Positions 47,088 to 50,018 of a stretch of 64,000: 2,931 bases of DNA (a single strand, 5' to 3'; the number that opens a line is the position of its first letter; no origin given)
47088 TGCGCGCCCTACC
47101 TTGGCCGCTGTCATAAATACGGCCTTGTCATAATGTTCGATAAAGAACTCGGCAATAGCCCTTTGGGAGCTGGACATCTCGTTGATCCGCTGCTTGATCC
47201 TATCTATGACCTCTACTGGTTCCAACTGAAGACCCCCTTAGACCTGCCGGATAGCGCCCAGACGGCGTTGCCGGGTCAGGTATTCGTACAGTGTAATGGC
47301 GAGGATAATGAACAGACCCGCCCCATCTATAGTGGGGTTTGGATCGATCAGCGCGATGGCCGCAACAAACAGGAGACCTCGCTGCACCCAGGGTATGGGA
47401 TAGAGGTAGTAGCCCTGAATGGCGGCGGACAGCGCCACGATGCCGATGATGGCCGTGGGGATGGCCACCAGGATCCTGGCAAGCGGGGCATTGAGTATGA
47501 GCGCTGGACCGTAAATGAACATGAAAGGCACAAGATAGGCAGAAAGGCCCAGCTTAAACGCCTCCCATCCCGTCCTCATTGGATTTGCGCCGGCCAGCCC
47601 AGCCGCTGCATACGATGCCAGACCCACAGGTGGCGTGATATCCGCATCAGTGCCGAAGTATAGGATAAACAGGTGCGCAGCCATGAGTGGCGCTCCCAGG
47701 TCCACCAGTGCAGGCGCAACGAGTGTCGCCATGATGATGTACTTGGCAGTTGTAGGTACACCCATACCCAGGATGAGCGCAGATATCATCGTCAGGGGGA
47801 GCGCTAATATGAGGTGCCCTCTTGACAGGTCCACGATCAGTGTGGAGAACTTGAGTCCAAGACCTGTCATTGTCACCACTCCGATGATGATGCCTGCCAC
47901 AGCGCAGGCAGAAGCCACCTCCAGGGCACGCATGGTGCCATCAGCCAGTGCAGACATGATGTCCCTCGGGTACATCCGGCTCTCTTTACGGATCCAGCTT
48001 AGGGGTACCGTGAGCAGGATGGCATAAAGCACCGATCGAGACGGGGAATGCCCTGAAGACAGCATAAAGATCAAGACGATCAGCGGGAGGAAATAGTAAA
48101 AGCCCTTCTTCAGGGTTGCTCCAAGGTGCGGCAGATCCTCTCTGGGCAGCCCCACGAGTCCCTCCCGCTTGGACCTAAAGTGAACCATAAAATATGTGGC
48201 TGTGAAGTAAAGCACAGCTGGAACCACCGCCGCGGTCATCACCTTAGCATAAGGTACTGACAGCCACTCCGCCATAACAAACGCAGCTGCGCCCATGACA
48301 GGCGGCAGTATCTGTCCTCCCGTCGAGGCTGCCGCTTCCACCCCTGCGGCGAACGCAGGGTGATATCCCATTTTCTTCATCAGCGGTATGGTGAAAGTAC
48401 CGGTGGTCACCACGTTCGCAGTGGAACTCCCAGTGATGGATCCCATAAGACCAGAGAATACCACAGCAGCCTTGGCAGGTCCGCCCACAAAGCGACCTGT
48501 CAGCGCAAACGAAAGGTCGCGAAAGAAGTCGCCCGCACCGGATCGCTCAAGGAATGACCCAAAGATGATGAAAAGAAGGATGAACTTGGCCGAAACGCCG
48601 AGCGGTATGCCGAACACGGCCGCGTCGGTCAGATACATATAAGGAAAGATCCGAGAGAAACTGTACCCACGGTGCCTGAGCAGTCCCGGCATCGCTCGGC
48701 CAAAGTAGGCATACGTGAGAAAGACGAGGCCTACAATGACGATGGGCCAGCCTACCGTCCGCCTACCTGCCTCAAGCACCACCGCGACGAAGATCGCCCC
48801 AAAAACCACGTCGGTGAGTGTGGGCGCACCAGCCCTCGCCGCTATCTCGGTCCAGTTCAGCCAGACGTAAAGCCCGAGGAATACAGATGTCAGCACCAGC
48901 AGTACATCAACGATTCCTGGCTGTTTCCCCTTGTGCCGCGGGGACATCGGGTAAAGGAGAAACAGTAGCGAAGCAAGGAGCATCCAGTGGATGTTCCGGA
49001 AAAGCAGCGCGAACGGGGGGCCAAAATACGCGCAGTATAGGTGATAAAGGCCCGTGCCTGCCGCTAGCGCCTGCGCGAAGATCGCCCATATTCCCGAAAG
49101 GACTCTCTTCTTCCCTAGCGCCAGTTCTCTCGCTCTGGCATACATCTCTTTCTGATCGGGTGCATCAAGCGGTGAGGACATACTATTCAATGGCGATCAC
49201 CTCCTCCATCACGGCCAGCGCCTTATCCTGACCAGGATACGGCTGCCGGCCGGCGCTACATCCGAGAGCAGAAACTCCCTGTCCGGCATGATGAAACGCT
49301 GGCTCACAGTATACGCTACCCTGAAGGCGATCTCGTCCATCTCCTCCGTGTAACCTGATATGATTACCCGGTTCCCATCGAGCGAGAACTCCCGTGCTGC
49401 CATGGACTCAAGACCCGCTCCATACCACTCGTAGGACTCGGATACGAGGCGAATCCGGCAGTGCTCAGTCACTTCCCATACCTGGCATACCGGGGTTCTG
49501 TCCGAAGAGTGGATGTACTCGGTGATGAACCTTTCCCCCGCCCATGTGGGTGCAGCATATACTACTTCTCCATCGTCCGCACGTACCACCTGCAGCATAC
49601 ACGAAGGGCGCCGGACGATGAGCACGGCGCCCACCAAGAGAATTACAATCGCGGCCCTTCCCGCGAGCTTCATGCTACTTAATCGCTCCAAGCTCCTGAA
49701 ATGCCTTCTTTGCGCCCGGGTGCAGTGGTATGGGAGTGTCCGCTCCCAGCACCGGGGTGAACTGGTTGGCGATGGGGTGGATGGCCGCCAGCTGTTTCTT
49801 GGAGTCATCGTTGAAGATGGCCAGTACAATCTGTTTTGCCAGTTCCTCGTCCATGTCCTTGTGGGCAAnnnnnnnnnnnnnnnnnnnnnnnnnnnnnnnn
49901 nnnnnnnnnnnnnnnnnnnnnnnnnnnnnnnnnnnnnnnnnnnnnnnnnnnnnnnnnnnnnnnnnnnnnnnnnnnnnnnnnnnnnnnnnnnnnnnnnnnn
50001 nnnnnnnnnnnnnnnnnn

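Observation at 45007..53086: MurR-regulated catabolic island: class-III aminotransferase + TAXI-TRAP (with DUF1850) + thiolase + family-III CoA-transferase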

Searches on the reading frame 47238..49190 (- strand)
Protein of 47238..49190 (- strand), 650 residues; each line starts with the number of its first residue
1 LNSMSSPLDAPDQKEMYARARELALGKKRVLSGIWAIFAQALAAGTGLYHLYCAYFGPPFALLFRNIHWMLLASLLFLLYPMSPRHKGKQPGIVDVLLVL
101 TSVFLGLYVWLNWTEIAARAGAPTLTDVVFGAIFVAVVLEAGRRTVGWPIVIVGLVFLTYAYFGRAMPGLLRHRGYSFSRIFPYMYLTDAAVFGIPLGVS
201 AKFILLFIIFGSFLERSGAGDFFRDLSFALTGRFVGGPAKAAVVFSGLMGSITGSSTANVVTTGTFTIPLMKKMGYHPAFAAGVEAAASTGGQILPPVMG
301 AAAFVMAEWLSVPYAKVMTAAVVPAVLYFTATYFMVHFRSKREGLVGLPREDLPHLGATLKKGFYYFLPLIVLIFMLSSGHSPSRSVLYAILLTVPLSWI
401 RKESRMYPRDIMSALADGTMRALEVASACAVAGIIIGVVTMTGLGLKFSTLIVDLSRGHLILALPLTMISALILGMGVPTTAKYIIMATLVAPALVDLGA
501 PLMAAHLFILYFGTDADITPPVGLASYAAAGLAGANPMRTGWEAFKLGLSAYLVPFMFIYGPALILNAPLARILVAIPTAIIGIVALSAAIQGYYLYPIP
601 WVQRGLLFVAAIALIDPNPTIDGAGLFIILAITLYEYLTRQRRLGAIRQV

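Call 3: search_protein_families(library=pfam, proteins=[window:47238-49190:-])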
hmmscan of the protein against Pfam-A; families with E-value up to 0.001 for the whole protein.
window:47238-49190:- (650 aa): 2 families
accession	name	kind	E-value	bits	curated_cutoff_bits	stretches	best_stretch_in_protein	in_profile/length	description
PF06808.19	DctM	-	4.2e-93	312.9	23.8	1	134-567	2-407/413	Tripartite ATP-independent periplasmic transporter, DctM component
PF11874.13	DUF3394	-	0.00079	19.6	28.2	0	577-619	5-47/181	Domain of unknown function (DUF3394)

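Call 4: search_protein_families(library=ncbifam, proteins=[window:47238-49190:-])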
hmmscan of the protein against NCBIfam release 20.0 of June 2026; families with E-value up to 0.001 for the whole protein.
window:47238-49190:- (650 aa): 3 families
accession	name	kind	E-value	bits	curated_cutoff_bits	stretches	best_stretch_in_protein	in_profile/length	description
TIGR02123.1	TRAP_fused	subfamily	1.6e-213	710.9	320.65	1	39-642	5-614/615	TRAP transporter fused permease subunit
TIGR00786.1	dctM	subfamily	2.3e-27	95.8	268.45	1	206-565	45-401/405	TRAP transporter large permease subunit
NF011634.1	PRK15060.1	equivalog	7.4e-11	41.7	800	1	201-566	56-418/425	2,3-diketo-L-gulonate TRAP transporter large permease YiaN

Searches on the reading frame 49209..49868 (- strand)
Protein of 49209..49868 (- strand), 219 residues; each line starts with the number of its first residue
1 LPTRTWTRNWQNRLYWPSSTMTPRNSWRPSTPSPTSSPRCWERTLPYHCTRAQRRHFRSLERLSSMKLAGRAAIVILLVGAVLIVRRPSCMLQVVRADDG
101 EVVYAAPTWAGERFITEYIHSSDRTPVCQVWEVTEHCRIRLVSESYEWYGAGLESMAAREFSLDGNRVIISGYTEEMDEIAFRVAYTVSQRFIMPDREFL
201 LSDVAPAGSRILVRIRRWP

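Call 3: search_protein_families(library=pfam, proteins=[window:49209-49868:-])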
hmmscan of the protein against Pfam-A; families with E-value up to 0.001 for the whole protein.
window:49209-49868:- (219 aa): 1 family
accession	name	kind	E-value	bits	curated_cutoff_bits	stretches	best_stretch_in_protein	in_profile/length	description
PF08905.16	DUF1850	-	2.2e-11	44.3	27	1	116-199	3-85/87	Domain of unknown function (DUF1850)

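Call 4: search_protein_families(library=ncbifam, proteins=[window:49209-49868:-])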
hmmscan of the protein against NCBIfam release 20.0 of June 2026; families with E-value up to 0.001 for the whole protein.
window:49209-49868:- (219 aa): 0 families
